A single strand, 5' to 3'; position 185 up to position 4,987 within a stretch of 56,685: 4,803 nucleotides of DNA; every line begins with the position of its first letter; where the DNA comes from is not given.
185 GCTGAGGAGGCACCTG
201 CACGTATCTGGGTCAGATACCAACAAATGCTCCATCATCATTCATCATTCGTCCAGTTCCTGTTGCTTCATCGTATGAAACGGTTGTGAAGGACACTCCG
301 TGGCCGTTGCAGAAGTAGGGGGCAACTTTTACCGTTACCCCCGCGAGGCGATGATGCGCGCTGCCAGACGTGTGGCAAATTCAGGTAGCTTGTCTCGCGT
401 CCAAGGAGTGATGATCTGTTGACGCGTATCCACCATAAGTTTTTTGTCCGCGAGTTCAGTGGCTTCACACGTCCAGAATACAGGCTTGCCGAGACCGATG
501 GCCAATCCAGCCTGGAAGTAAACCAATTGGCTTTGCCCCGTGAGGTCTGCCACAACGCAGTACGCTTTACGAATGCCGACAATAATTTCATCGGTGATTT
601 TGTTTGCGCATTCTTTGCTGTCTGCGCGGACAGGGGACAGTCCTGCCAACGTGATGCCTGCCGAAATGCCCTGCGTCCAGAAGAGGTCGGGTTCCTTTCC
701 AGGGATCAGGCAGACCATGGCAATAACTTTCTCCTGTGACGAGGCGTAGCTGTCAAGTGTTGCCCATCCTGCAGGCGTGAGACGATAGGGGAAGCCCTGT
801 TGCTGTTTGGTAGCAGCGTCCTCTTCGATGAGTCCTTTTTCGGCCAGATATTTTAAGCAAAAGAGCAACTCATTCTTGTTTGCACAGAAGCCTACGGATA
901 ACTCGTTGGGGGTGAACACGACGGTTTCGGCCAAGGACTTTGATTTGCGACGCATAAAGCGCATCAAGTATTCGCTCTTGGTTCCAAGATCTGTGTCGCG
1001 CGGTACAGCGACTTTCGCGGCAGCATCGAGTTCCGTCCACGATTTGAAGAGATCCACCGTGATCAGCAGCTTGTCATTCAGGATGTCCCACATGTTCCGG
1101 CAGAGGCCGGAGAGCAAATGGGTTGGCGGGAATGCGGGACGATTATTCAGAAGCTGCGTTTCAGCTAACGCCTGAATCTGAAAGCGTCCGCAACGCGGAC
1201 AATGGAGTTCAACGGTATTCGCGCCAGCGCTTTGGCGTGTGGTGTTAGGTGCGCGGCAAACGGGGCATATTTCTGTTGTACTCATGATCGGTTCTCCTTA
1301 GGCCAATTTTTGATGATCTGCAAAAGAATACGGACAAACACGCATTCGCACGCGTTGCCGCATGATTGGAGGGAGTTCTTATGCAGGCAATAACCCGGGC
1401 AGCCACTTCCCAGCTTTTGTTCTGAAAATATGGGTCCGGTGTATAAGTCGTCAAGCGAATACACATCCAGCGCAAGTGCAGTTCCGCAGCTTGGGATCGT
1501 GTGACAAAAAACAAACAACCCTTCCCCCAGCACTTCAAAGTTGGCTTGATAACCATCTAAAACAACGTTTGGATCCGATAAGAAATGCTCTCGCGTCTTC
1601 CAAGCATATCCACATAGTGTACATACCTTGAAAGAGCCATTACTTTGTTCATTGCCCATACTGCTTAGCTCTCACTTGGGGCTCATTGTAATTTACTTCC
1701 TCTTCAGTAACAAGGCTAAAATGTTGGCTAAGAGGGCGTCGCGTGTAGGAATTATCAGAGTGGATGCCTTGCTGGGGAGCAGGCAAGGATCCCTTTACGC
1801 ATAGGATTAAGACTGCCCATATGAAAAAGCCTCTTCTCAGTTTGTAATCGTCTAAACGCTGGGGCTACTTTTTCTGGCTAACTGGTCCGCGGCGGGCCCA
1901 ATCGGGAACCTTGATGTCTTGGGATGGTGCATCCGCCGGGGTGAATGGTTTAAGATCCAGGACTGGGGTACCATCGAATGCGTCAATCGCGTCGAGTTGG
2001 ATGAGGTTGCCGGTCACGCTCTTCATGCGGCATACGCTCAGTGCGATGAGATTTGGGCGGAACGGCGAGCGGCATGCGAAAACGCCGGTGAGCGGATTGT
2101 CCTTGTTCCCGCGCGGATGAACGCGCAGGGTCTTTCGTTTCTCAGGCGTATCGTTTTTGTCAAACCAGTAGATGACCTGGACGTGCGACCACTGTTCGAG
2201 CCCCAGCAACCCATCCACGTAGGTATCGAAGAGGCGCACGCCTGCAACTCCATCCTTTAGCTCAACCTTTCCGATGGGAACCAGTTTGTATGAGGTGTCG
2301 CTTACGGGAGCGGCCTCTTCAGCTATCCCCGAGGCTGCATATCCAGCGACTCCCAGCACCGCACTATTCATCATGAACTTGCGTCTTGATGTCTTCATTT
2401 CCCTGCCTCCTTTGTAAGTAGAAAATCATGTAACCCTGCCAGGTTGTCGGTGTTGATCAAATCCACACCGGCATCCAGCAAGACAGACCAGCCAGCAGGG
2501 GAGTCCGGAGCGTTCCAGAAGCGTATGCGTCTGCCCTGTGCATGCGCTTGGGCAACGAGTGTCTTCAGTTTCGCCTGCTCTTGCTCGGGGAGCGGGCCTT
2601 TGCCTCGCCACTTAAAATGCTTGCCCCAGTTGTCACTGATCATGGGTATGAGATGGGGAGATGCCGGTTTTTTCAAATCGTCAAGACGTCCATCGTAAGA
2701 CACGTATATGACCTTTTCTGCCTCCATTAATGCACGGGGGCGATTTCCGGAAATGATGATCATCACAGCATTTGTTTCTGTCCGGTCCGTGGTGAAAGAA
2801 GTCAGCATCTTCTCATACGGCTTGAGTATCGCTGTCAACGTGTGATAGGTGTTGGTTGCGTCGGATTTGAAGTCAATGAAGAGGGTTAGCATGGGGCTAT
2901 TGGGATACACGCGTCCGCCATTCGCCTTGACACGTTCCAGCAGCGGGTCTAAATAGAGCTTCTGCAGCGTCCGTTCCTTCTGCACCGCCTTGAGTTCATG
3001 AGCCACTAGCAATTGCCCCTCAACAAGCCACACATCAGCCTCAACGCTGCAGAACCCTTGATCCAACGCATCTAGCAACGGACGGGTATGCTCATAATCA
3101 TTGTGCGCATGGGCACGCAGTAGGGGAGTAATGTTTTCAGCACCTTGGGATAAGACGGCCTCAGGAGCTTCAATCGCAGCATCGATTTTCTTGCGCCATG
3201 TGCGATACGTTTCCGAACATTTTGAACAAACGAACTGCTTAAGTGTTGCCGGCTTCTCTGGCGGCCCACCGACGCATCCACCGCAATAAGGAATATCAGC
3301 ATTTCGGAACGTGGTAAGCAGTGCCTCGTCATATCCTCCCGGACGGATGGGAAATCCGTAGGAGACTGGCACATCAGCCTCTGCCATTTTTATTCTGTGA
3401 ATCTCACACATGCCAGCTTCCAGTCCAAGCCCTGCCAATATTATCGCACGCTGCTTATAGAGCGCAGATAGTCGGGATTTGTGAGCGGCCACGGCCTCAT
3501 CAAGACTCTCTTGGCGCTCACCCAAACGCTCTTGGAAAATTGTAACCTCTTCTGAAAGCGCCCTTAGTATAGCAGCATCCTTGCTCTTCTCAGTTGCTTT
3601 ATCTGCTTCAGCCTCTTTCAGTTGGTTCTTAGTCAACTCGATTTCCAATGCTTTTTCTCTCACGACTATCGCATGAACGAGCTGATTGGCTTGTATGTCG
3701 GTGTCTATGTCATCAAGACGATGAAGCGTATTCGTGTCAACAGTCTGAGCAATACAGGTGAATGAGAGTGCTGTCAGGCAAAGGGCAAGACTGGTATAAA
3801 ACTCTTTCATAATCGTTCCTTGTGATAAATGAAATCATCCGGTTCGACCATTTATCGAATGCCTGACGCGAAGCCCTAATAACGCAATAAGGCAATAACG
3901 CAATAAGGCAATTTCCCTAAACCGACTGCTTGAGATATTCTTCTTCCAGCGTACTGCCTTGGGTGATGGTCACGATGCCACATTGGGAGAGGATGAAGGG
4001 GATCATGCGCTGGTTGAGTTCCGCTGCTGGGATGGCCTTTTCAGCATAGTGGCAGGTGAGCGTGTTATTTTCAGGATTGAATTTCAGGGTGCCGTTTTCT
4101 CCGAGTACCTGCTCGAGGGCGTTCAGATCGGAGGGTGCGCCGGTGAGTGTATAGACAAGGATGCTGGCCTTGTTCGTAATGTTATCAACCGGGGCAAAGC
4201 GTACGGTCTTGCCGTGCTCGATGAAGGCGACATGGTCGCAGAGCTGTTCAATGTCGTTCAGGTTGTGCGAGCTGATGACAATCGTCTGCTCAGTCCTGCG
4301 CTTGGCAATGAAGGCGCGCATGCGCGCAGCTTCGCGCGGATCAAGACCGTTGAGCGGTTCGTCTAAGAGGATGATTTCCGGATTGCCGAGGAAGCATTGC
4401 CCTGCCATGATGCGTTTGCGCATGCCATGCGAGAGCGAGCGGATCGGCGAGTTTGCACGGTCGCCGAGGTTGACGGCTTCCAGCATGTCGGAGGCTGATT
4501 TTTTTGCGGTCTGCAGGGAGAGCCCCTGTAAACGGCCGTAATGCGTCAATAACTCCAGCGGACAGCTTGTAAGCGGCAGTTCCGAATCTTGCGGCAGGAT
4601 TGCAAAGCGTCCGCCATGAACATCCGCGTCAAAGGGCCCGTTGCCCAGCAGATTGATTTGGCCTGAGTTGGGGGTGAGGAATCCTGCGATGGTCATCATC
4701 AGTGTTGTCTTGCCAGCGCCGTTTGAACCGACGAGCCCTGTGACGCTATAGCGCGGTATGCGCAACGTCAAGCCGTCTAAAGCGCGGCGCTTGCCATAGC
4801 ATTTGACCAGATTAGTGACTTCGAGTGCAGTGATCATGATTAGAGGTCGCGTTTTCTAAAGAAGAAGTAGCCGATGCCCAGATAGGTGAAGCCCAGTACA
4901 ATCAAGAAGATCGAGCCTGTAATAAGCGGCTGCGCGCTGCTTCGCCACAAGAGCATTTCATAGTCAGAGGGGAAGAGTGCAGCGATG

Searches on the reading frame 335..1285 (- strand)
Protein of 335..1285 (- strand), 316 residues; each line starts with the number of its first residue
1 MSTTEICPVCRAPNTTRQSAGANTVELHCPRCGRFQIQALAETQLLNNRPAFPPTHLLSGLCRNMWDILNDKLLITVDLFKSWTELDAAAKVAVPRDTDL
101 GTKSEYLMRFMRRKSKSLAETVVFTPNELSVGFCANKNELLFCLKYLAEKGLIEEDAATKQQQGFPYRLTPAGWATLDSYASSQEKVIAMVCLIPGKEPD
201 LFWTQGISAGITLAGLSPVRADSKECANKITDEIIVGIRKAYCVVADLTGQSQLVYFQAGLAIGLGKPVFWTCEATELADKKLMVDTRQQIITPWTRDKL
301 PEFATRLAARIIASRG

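Call 58: search_protein_families(library=pfam, proteins=[window:335-1285:-], max_evalue=0.001)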
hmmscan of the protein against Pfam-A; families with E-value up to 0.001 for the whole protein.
window:335-1285:- (316 aa): 1 family
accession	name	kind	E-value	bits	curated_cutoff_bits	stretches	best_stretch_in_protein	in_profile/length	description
PF05014.21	Nuc_deoxyrib_tr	-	0.0002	21.9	28.8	1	221-278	37-102/117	Nucleoside 2-deoxyribosyltransferase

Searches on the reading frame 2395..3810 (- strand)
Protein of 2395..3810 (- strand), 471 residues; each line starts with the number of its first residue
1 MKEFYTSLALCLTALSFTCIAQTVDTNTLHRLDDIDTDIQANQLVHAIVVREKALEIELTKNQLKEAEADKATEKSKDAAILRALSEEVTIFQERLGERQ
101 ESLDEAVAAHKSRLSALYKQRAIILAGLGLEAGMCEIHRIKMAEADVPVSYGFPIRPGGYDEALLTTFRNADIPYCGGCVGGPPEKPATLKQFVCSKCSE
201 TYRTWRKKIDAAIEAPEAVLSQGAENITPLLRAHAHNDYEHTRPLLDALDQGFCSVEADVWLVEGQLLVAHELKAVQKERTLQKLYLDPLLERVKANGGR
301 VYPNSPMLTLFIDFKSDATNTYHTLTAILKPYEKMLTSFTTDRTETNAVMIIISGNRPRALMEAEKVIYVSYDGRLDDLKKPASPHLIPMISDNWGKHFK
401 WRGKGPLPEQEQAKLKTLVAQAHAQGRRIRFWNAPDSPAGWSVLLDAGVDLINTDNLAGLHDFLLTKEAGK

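Call 58: search_protein_families(library=pfam, proteins=[window:2395-3810:-], max_evalue=0.001)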
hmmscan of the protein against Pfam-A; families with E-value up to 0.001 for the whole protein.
window:2395-3810:- (471 aa): 1 family
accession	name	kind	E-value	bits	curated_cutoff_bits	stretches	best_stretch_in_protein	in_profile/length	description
PF13653.12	GDPD_2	-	1.9e-09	38.1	27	1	428-458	1-30/30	Glycerophosphoryl diester phosphodiesterase family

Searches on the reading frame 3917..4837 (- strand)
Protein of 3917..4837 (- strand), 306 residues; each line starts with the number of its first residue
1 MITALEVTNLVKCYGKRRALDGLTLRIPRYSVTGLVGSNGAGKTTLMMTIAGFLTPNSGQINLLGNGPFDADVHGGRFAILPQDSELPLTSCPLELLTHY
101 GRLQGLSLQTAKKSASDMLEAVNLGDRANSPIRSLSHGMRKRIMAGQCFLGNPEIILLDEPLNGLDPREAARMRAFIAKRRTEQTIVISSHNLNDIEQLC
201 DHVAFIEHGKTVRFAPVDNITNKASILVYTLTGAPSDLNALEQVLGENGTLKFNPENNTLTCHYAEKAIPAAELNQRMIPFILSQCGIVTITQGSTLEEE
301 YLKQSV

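Call 58: search_protein_families(library=pfam, proteins=[window:3917-4837:-], max_evalue=0.001)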
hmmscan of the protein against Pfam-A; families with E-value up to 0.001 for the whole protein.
window:3917-4837:- (306 aa): 4 families
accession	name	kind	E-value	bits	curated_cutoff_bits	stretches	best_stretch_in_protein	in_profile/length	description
PF00005.33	ABC_tran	-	7.8e-25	88.5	25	1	20-163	1-137/137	ABC transporter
PF13304.12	AAA_21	-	1.6e-09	38.8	27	0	32-69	1-38/304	AAA domain, putative AbiEii toxin, Type IV TA system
PF02463.25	SMC_N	-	0.00056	19.8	40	0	30-51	24-45/220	RecF/RecN/SMC N terminal domain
PF13555.12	AAA_29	-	0.00095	19.3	27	0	21-58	13-50/61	P-loop containing region of AAA domain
